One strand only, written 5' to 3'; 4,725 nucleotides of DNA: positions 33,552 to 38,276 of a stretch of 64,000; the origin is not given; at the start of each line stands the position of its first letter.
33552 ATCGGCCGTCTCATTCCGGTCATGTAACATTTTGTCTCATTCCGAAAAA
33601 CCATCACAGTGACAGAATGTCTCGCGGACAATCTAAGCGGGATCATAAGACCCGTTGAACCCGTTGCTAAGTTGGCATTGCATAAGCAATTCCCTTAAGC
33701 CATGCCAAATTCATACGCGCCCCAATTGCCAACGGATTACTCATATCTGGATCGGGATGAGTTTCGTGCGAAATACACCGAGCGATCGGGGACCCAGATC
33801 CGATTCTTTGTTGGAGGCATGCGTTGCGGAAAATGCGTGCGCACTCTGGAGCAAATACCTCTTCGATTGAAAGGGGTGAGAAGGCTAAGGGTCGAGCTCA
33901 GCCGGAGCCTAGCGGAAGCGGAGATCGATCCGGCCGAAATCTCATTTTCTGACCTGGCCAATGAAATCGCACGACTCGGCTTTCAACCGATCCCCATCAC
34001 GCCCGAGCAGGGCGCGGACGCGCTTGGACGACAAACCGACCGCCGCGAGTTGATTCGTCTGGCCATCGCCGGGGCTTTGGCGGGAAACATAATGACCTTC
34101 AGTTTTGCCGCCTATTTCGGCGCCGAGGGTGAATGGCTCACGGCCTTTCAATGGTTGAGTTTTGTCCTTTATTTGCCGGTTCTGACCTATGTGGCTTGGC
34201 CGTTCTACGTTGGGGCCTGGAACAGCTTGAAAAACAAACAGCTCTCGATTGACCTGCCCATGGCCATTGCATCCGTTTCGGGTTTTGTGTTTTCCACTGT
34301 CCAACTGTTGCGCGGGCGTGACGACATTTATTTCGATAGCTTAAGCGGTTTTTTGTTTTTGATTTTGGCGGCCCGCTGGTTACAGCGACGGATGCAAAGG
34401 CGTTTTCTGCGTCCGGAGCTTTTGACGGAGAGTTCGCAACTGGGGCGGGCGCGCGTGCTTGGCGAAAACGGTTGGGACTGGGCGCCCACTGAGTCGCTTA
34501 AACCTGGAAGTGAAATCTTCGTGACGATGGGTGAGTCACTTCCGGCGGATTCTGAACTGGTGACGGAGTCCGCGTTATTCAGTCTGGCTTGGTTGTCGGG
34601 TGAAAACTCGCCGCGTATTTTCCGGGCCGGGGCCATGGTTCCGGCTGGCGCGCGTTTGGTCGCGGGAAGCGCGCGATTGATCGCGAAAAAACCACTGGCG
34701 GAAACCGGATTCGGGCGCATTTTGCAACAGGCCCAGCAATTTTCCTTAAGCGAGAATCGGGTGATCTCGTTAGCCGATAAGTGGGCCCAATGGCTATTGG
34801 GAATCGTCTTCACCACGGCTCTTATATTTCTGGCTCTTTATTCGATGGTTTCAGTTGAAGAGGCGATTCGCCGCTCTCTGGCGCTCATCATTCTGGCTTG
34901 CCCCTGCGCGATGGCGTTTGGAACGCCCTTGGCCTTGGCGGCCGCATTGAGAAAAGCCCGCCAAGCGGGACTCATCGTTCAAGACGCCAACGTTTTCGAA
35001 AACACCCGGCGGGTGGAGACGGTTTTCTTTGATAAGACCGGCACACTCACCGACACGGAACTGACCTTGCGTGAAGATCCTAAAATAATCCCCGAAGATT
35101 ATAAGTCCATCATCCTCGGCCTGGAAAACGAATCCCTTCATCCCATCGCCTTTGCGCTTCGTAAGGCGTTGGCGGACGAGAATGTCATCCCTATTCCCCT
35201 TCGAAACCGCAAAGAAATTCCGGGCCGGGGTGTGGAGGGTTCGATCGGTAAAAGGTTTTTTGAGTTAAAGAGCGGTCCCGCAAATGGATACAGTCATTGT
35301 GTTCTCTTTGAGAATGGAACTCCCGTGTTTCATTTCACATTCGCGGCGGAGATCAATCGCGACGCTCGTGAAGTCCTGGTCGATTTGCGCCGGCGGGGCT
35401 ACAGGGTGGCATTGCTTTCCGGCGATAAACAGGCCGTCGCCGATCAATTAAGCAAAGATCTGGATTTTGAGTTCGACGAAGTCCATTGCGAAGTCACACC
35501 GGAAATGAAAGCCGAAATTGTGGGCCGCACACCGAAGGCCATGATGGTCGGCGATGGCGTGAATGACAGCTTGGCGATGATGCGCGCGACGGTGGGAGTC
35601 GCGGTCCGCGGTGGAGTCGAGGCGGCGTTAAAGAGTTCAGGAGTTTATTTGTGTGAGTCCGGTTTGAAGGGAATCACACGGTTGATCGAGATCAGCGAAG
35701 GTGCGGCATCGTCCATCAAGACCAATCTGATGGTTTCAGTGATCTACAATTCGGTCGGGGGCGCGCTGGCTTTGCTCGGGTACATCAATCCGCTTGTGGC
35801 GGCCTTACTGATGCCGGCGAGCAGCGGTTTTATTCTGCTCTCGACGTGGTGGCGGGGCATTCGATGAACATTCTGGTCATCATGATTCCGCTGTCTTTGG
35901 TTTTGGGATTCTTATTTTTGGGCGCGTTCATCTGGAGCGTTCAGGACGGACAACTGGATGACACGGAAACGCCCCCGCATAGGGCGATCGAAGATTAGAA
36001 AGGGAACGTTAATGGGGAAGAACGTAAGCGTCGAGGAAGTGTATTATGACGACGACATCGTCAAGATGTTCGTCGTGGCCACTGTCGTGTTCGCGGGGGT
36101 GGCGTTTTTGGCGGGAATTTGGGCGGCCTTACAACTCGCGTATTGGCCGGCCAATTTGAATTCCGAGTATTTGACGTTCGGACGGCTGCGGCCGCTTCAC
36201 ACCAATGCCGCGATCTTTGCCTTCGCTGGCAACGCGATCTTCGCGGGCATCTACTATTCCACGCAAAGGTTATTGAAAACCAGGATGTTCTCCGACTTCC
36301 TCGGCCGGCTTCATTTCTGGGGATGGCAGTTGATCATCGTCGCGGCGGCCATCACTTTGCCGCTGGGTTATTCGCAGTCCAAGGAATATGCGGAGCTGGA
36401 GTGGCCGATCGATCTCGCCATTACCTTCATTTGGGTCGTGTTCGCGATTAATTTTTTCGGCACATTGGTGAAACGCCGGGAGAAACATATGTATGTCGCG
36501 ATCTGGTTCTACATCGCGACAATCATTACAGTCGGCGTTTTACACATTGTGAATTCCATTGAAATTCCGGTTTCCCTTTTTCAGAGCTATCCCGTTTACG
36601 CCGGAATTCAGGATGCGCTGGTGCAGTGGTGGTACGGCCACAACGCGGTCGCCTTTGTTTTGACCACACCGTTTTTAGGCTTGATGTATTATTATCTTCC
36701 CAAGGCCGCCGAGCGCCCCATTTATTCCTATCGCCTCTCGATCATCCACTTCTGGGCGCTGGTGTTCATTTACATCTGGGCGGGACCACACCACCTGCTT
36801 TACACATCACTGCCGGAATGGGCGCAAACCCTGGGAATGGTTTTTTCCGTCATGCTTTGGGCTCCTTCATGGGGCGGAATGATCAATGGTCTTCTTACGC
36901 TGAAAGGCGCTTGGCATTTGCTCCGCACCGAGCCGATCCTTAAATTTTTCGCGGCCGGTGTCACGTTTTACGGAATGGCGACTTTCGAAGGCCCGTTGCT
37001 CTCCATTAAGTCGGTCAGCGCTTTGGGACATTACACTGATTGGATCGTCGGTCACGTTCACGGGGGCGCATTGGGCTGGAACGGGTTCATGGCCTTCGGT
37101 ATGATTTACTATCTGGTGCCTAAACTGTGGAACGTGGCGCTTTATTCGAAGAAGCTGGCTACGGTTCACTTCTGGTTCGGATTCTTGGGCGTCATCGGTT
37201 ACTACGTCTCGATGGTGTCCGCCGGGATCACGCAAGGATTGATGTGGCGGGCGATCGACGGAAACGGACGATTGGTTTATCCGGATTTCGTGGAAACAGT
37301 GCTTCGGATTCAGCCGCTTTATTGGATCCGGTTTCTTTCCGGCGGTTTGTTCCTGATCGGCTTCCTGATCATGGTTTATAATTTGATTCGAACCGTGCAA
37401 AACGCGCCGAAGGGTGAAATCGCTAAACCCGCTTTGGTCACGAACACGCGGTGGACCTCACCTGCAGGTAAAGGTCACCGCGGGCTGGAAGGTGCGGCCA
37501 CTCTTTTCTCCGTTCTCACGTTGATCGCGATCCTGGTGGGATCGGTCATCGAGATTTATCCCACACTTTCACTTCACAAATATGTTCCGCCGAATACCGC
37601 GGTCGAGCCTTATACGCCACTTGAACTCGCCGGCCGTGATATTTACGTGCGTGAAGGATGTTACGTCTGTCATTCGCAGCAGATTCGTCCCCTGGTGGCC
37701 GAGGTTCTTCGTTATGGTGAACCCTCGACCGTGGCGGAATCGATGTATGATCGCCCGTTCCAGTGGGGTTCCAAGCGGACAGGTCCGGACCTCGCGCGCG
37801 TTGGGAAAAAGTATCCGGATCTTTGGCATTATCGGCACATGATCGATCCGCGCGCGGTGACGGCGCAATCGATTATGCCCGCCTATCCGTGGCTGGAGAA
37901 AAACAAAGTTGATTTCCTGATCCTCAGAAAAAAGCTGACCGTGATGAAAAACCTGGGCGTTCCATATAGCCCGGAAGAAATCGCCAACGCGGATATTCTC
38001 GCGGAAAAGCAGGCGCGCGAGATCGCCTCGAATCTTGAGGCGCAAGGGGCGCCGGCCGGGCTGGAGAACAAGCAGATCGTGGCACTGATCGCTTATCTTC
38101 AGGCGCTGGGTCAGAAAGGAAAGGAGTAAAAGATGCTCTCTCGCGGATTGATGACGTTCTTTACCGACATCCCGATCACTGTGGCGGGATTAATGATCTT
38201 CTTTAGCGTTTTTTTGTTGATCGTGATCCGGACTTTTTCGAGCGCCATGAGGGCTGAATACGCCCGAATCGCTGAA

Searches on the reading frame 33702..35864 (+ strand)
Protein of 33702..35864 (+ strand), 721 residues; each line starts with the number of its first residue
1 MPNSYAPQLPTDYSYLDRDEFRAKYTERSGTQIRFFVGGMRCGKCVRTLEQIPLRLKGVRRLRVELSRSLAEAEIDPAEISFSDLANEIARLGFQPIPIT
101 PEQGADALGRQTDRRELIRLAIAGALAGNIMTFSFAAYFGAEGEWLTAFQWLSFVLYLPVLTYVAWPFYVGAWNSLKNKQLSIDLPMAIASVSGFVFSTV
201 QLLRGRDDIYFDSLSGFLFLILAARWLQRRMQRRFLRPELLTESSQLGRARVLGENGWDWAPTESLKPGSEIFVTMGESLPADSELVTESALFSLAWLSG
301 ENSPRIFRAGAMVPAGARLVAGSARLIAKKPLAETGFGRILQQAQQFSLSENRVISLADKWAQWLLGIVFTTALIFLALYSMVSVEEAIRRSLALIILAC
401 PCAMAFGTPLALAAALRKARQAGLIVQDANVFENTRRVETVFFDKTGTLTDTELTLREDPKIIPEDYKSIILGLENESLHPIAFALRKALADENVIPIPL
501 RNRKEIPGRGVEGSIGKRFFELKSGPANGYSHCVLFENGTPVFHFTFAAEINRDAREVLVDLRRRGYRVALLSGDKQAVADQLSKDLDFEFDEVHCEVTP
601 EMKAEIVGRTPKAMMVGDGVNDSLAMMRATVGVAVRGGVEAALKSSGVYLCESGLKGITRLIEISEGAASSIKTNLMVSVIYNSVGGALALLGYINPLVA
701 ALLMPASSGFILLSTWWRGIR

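Call 44: search_protein_families(library=ncbifam, proteins=[window:33702-35864:+], max_evalue=0.00001)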
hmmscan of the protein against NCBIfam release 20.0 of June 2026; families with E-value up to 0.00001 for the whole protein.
window:33702-35864:+ (721 aa): 18 families
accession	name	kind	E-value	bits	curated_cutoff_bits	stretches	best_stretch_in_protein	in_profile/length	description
TIGR01525.1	ATPase-IB_hvy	subfamily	4.1e-91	306.5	346.25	1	183-711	1-553/560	heavy metal translocating P-type ATPase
TIGR01511.1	ATPase-IB1_Cu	subfamily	3.6e-81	273.7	397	1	165-713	2-536/542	copper-translocating P-type ATPase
TIGR01512.1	ATPase-IB2_Cd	subfamily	3.8e-75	253.5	313.5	1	262-703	65-477/494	cadmium family heavy metal-translocating P-type ATPase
NF007952.0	PRK10671.1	equivalog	2.7e-62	211.1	1316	2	31-517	103-601/838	copper-exporting P-type ATPase CopA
NF008262.1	PRK11033.1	equivalog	1.1e-51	176.1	1005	1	262-700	246-709/731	zinc/cadmium/mercury/lead-transporting ATPase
TIGR01494.1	ATPase_P-type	subfamily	9.7e-46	156.2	62.3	1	253-698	39-468/478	HAD-IC family P-type ATPase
NF033775.1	P_type_ZntA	exception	7.9e-44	150.1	1240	1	262-696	251-706/732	Zn(II)/Cd(II)/Pb(II) translocating P-type ATPase ZntA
TIGR01647.1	ATPase-IIIA_H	equivalog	4.4e-25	88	615.5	2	249-460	93-308/755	plasma-membrane proton-efflux P-type ATPase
TIGR01497.1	kdpB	equivalog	2.9e-15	55.4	527.9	1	556-653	452-551/675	potassium-transporting ATPase subunit KdpB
TIGR01657.1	P-ATPase-V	hypoth_equivalog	1.1e-12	46.3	618.25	1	368-456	379-466/1055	ATP13A2 family polyamine export P-type ATPase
TIGR01116.1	ATPase-IIA1_Ca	equivalog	4.1e-10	38.4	703.4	0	595-662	525-595/799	calcium-translocating P-type ATPase, SERCA-type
TIGR01524.1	ATPase-IIIB_Mg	equivalog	2.3e-09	35.7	610.75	0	250-458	133-356/867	magnesium-translocating P-type ATPase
NF041115.1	UxxU_metal_bind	equivalog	1.7e-08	34.5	95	1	32-96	5-69/74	metal-binding (seleno)protein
TIGR01522.1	ATPase-IIA2_Ca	equivalog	4.6e-08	31.3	798.3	0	593-685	566-667/854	calcium-transporting P-type ATPase, PMR1-type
NF033795.1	chaper_CopZ_Bs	exception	6.7e-07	29.4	91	1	37-94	6-63/66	copper chaperone CopZ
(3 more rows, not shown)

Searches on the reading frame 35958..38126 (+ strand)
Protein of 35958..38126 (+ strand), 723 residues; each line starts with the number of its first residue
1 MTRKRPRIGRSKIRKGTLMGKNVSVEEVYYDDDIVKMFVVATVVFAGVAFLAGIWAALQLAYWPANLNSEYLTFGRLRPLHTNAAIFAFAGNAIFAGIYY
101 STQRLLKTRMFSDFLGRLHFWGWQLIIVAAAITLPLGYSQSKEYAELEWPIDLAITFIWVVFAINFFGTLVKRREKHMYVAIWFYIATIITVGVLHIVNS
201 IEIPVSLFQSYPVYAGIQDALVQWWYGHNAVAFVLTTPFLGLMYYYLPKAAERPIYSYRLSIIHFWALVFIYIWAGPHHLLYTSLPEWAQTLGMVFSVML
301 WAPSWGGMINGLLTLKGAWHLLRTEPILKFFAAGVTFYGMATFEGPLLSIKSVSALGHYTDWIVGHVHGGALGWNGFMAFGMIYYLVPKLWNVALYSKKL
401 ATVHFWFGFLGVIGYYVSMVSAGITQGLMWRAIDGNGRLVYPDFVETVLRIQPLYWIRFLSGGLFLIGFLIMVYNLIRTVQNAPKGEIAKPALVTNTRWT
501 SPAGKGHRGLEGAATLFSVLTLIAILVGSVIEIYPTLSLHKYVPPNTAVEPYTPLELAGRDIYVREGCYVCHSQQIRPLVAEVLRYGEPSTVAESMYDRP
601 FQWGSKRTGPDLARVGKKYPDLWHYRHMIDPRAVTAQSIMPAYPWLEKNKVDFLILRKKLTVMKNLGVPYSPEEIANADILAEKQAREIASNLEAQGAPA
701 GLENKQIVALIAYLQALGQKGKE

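Call 44: search_protein_families(library=ncbifam, proteins=[window:35958-38126:+], max_evalue=0.00001)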
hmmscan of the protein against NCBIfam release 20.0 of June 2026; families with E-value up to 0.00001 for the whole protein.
window:35958-38126:+ (723 aa): 6 families
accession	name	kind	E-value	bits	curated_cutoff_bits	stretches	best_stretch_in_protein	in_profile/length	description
NF011053.0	PRK14485.1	subfamily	0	1161.3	1080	1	23-721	3-703/716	putative bifunctional cbb3-type cytochrome c oxidase subunit I/II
TIGR00780.1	ccoN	equivalog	7.5e-194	645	583.15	1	30-491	3-469/474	cytochrome-c oxidase, cbb3-type subunit I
NF011055.0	PRK14487.1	subfamily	1.2e-77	260.2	218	1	507-720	7-201/212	cbb3-type cytochrome c oxidase subunit II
TIGR00781.1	ccoO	equivalog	1.4e-72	244.1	200.65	1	510-720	4-223/232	cytochrome-c oxidase, cbb3-type subunit II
NF011054.0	PRK14486.1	equivalog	6.7e-57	193.2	447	1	514-686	9-168/294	putative bifunctional cbb3-type cytochrome c oxidase subunit II/cytochrome c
TIGR02891.1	CtaD_CoxA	equivalog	1.8e-13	50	670.75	1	223-503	229-491/504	cytochrome c oxidase subunit I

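Call 45: find_related_loci(query=window:35958-38126:+, collection=genome_contigs, flank=1000)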
Query window:35958-38126:+ (723 aa) in genome_contigs; peptide patterns used: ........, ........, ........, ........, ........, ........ (x = any residue, [..] = any of these).
600 stretches matched a pattern (row limit reached: there are more); 600 encode a relative of the query (tblastn E <= 1e-3); the best 80 are kept; 80 distinct loci.
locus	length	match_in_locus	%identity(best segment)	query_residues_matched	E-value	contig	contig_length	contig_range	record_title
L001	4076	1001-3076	70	30-723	0e+0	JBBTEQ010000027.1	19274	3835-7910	MAG: Bdellovibrionota bacterium isolate H41-bin164_1 H41_bin164_1_000000000027, whole genome shotgun sequence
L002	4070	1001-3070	71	30-721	0e+0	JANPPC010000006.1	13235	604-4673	MAG: Bdellovibrio sp. isolate VAR_83_metabat_497 VAR_83_k141_844882, whole genome shotgun sequence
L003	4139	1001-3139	69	9-720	0e+0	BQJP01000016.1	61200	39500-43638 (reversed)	MAG: Thermodesulfobacteriota bacterium DHS20C13 DNA, sequence016, whole genome shotgun sequence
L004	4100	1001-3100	70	23-721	0e+0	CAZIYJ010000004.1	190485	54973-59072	MAG TPA_asm: uncultured Bdellovibrionales bacterium isolate SRP302895_co1_154 genome assembly, contig: NODE_130_length_1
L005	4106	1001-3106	68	24-722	0e+0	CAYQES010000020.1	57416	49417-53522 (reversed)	MAG TPA_asm: uncultured Bdellovibrionales bacterium isolate SRP329715_co2_368 genome assembly, contig: NODE_1119_length_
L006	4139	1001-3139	64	10-718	0e+0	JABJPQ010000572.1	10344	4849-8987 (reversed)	MAG: Halobacteriovoraceae bacterium isolate SI075_bin7 k141_132848, whole genome shotgun sequence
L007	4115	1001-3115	63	15-718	0e+0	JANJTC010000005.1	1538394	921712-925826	MAG: Bacteriovoracaceae bacterium isolate RX1_metabat.bin.2 RX1_k141_103363, whole genome shotgun sequence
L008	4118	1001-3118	65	20-723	0e+0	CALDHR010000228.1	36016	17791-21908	MAG TPA_asm: uncultured Oligoflexia bacterium isolate ERR257714_bin.56_CONCOCT_v1.1_MAG genome assembly, contig: ERZ1740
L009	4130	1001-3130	63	10-718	0e+0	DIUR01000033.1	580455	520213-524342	MAG TPA_asm: Bacteriovoracaceae bacterium UBA6153 UBA6153_contig_8301, whole genome shotgun sequence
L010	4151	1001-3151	61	1-718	0e+0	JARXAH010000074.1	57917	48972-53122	MAG: Bacteriovoracaceae bacterium isolate B02.bin.3 k141_288965, whole genome shotgun sequence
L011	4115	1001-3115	64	20-723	0e+0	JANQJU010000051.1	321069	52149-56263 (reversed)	MAG: SAR324 cluster bacterium isolate PL25a_bin.125 k99_599694, whole genome shotgun sequence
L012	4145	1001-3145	63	4-720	0e+0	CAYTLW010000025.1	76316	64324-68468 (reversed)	MAG TPA_asm: uncultured Enterobacteriaceae bacterium isolate binchicken_co141_175 genome assembly, contig: NODE_1241_len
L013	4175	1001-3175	61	22-723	0e+0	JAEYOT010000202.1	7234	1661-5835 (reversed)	MAG: Proteobacteria bacterium isolate OH_CBB_163 k127_445209, whole genome shotgun sequence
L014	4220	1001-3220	61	1-723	0e+0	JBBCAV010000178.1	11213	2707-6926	Bdellovibrionota bacterium FG-2 24156C00178.1, whole genome shotgun sequence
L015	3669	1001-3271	57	23-720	0e+0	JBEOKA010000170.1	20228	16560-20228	MAG: Myxococcaceae bacterium isolate mt_II.5 NODE_734_length_20228_cov_5.885292, whole genome shotgun sequence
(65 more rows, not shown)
